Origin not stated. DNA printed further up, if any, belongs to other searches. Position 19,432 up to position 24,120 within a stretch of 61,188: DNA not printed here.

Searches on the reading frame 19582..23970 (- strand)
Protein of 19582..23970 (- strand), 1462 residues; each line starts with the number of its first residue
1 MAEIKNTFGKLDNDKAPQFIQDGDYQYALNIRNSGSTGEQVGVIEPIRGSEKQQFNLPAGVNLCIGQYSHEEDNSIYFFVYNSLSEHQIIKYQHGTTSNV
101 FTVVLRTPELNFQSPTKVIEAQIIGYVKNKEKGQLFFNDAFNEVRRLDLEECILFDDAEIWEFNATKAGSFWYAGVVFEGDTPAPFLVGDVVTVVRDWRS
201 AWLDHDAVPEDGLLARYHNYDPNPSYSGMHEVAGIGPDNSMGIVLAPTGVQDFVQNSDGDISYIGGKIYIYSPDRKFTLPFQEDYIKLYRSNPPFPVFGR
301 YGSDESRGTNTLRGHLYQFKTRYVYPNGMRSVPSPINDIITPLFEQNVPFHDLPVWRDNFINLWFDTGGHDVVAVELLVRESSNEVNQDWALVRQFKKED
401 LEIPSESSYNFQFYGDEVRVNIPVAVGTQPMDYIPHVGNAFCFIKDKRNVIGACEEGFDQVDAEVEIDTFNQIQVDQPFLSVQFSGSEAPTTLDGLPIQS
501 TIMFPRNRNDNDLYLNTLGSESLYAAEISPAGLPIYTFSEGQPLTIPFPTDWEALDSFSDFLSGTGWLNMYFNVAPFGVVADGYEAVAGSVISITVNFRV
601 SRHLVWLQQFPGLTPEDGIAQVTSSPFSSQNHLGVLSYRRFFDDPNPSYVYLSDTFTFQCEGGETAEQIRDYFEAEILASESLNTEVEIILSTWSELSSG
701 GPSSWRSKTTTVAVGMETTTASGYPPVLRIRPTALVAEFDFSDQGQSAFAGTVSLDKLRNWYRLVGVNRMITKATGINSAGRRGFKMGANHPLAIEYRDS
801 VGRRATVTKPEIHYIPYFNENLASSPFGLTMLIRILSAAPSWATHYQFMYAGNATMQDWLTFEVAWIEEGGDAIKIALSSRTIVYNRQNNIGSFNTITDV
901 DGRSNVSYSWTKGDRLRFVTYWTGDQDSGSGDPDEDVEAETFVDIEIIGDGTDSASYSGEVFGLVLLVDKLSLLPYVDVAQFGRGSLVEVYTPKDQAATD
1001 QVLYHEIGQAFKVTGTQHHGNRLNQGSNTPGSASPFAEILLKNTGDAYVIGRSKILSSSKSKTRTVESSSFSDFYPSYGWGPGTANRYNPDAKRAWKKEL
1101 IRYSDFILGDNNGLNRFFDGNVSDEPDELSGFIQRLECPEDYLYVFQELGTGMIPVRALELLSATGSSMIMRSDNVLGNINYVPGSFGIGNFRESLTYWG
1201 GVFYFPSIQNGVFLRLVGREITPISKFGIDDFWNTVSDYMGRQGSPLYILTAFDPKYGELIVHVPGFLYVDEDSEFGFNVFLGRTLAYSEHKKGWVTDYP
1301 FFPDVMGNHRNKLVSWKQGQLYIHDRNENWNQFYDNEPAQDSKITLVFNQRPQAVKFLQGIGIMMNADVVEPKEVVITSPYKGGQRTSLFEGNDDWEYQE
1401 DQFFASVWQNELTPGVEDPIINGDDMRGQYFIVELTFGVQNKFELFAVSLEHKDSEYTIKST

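Call 81: search_protein_families(library=phrogs, proteins=[window:19582-23970:-], max_evalue=0.00001)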
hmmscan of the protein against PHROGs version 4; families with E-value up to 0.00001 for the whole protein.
window:19582-23970:- (1462 aa): 3 families
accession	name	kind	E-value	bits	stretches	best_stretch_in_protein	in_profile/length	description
phrog_14478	-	head and packaging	3.3e-48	165.2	4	975-1343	851-1181/1474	virion structural protein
phrog_18548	-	unknown function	1.9e-12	48.4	1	1284-1360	3-79/241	-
phrog_38031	-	unknown function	1.5e-10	41.6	1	1285-1410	199-314/460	-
